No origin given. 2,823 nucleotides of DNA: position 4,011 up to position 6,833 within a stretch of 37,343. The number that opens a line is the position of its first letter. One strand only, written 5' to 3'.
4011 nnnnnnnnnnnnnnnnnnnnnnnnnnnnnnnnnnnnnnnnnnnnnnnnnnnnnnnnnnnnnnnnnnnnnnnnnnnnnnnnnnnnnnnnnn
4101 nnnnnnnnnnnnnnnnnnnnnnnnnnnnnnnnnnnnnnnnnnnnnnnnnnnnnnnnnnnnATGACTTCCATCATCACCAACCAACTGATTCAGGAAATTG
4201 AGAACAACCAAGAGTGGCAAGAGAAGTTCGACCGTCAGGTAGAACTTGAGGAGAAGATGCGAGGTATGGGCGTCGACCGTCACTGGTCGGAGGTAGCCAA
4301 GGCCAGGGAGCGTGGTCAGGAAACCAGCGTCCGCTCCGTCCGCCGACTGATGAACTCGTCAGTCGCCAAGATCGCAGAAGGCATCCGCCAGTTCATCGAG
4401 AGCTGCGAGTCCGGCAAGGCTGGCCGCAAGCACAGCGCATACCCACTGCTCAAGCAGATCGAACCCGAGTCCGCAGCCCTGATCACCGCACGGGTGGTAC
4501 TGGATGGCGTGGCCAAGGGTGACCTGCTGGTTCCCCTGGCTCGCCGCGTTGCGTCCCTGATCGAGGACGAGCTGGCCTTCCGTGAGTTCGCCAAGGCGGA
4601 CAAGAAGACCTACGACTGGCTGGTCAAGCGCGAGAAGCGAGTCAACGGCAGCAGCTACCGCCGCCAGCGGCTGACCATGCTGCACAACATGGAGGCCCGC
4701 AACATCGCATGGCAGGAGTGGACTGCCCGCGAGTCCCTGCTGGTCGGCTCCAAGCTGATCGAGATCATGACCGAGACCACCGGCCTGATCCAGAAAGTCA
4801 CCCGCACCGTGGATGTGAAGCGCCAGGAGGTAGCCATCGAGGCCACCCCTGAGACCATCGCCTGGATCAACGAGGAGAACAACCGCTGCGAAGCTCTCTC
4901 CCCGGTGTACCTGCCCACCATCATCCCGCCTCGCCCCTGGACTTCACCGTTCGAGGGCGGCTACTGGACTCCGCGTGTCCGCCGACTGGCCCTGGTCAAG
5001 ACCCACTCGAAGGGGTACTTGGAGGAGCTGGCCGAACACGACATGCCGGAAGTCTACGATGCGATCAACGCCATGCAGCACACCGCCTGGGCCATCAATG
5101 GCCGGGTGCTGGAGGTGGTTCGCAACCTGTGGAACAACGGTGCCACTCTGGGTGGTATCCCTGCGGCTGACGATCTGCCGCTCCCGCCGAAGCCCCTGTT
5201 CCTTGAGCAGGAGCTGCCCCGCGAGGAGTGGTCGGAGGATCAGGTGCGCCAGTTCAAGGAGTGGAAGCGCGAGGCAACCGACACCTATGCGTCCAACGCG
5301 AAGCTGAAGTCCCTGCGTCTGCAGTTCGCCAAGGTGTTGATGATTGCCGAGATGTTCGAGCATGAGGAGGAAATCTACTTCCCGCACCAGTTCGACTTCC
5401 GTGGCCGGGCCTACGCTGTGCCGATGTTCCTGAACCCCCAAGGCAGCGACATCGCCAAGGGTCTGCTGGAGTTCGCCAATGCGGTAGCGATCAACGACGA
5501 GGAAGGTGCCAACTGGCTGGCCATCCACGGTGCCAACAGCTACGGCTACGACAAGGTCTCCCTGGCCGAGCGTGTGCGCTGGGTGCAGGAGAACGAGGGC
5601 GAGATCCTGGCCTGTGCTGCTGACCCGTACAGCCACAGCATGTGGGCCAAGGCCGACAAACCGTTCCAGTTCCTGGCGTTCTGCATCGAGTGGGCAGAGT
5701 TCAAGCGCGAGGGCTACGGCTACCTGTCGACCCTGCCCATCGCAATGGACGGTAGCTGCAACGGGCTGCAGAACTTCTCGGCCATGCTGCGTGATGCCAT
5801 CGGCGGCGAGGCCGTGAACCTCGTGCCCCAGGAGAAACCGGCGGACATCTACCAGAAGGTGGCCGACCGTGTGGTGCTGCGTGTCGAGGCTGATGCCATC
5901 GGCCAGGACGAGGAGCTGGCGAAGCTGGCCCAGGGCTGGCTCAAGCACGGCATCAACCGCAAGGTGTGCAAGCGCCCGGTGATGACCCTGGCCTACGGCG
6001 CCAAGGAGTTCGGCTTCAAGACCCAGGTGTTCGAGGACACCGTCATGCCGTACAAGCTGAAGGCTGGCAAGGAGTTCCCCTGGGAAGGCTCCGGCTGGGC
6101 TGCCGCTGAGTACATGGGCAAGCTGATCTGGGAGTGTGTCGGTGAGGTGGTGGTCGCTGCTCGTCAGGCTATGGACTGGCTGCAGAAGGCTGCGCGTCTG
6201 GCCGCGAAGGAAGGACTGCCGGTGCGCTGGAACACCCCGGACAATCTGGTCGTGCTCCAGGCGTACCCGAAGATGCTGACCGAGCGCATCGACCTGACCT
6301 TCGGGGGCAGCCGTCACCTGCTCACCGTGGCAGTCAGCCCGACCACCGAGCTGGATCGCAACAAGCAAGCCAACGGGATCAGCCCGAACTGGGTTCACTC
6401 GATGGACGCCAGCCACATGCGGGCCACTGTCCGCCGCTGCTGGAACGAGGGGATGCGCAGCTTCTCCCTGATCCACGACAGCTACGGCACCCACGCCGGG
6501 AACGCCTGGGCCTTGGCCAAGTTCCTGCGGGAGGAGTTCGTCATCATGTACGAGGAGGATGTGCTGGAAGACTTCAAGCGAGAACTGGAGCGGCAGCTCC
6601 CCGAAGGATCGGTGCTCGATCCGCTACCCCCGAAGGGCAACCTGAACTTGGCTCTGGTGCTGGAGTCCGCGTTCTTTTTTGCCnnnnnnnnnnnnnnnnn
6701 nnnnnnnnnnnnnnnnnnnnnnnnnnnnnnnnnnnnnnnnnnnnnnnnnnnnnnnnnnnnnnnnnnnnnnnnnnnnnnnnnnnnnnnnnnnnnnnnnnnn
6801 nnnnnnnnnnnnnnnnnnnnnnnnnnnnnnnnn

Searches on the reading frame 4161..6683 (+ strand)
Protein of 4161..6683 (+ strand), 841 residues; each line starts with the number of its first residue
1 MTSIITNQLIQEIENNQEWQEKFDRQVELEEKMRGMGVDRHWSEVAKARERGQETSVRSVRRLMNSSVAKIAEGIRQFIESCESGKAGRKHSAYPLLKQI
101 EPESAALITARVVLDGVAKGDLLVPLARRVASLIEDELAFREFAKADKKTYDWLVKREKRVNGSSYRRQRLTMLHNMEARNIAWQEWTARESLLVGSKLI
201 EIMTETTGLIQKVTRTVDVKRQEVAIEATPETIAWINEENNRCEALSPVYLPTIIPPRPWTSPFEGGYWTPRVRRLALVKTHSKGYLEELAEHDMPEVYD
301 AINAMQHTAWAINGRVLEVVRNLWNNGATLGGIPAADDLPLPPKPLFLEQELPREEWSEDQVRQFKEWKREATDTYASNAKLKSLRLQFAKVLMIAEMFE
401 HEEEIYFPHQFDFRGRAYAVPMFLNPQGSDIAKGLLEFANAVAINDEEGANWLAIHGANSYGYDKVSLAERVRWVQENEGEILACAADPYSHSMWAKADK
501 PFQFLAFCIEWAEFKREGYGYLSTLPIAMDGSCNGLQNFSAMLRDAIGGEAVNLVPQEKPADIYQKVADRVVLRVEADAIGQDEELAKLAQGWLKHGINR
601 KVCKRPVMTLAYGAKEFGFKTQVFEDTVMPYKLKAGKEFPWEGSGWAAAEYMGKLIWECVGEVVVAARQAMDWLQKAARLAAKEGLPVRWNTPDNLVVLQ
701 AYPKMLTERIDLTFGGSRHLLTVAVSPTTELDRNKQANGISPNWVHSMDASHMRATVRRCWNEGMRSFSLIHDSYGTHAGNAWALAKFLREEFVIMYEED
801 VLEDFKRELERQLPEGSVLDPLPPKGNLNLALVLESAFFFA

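Call 9: search_dna_similar(query=window:4161-6683:+, collection=phages, mode=protein, max_rows=25)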
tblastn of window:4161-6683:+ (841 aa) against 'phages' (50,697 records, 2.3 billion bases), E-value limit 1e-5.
Records with a match: 2844; places in all: 2892; records where one place covers at least 80% of the query: 2628.
Best place of each record, by identity: <60% 2844.
By first word of the organism name: Klebsiella 716; Escherichia 404; Pseudomonas 332; Acinetobacter 170; Vibrio 140; Salmonella 113; Yersinia 92; Pectobacterium 84; Xanthomonas 58; Ralstonia 55; and 77 more.
By host as written in the record: - 396; Klebsiella pneumoniae 385; Escherichia coli 145; Acinetobacter baumannii 62; Pseudomonas putida KT2440 and Paw85 53; Pseudomonas aeruginosa 44; Yersinia pestis 38; Pectobacterium atrosepticum DSM18077 33; and 717 more.
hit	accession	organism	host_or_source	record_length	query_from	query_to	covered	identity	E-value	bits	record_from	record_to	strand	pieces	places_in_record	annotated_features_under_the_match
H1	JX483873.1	Rhizobium phage RHEph01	Rhizobium etli Brasil5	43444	23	841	97%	47.4%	0e+0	761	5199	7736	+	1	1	putative DNA-dependent RNA polymerase protein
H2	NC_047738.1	Rhizobium phage RHEph01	Rhizobium etli Brasil5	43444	23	841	97%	47.4%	0e+0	761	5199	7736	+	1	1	putative DNA-dependent RNA polymerase protein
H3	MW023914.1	Rhizobium phage vB_RleA_TRX32-1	Rhizobium leguminosarum TRX32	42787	23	841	97%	47.4%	0e+0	758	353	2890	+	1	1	DNA-directed RNA polymerase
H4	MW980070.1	Rhizobium phage RHEph21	Rhizobium gallicum sv. phaseoli R72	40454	23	841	97%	47.0%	0e+0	748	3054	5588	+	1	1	DNA-directed RNA polymerase protein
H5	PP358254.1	Ralstonia phage PY04L1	Ralstonia solanacearum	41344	26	841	97%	44.1%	0e+0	652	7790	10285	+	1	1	T7 RNA polymerase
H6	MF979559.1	Ralstonia phage DU_RP_I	Ralstonia solanacearum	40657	26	841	97%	43.9%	0e+0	651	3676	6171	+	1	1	RNA polymerase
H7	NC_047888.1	Ralstonia phage DU_RP_I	Ralstonia solanacearum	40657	26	841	97%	43.9%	0e+0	651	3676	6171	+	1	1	RNA polymerase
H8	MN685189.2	Ralstonia phage vRsoP-WF2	environmental water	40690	26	841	97%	43.7%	0e+0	649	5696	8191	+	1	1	DNA-directed RNA polymerase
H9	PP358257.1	Ralstonia phage PY065YO380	Ralstonia solanacearum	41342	26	841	97%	43.7%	0e+0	649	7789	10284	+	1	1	T7 RNA polymerase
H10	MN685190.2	Ralstonia phage vRsoP-WM2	environmental water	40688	26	841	97%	43.6%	0e+0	647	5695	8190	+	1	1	DNA-directed RNA polymerase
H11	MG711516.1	Ralstonia phage RsoP1EGY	Ralstonia solanacearum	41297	26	841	97%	43.6%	0e+0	646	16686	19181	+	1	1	DNA-dependent RNA polymerase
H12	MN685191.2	Ralstonia phage vRsoP-WR2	environmental water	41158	26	841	97%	43.6%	0e+0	646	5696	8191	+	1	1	DNA-directed RNA polymerase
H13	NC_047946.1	Ralstonia phage RsoP1EGY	Ralstonia solanacearum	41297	26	841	97%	43.6%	0e+0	646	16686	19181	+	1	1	RNA polymerase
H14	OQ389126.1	Ralstonia phage BOESR1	Ralstonia pseudosolanacearum (NCPPB ...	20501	26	841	97%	43.3%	0e+0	647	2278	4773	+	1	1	RNA polymerase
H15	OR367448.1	Ralstonia phage BOESR1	Ralstonia pseudosolanacearum (NCPPB ...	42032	26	841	97%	43.3%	0e+0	647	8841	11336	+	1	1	RNA polymerase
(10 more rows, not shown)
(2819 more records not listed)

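Call 12: find_related_loci(query=window:4161-6683:+, collection=viral_contigs, flank=10000)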
Query window:4161-6683:+ (841 aa) in viral_contigs; peptide patterns used: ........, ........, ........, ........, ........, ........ (x = any residue, [..] = any of these).
28 stretches matched a pattern; 22 encode a relative of the query (tblastn E <= 1e-3); 22 distinct loci.
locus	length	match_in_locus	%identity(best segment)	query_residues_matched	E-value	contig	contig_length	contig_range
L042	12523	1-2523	99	1-841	0e+0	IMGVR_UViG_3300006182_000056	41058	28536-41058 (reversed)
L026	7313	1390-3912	99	1-841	0e+0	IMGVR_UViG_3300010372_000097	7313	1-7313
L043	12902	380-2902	99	1-841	0e+0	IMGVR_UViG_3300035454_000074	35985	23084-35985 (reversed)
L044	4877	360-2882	99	1-841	0e+0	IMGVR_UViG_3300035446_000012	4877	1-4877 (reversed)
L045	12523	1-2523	98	1-841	0e+0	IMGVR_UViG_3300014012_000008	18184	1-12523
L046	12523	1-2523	99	1-841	0e+0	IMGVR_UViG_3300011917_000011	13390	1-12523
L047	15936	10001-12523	99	1-841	0e+0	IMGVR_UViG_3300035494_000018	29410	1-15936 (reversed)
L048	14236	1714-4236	96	1-841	0e+0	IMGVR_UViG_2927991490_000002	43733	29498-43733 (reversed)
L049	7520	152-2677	79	1-841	0e+0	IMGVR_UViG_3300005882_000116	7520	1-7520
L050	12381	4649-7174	79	1-841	0e+0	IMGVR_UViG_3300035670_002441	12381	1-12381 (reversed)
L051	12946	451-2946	78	11-841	0e+0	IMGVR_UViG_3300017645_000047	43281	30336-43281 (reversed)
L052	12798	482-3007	74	1-841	0e+0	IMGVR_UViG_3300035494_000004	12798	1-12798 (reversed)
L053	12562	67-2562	46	21-841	0e+0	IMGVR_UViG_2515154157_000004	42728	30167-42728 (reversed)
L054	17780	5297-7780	46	26-841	0e+0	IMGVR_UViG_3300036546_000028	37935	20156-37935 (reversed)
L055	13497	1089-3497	40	25-841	3e-177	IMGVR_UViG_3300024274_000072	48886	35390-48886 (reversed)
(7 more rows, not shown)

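Call 57: find_related_loci(query=window:4161-6683:+, collection=genome_contigs, flank=10000)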
Query window:4161-6683:+ (841 aa) in genome_contigs; peptide patterns used: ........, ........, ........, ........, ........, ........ (x = any residue, [..] = any of these).
20 stretches matched a pattern; 3 encode a relative of the query (tblastn E <= 1e-3); 3 distinct loci.
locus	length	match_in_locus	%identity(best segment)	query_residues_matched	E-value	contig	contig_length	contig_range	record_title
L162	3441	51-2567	75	3-841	0e+0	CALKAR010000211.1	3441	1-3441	MAG TPA_asm: uncultured Peptococcaceae bacterium isolate SRR6713631_bin.102_CONCOCT_v1.1_MAG genome assembly, contig: ER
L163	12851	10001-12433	43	26-841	0e+0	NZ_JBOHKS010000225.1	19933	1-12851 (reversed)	MAG: Hypericibacter sp. isolate H1-B2_metawrap_bin.14 k127_65841, whole genome shotgun sequence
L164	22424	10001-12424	38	25-841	3e-170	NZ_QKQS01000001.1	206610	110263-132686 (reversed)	Rhodopseudomonas palustris strain XCP PROK_000001, whole genome shotgun sequence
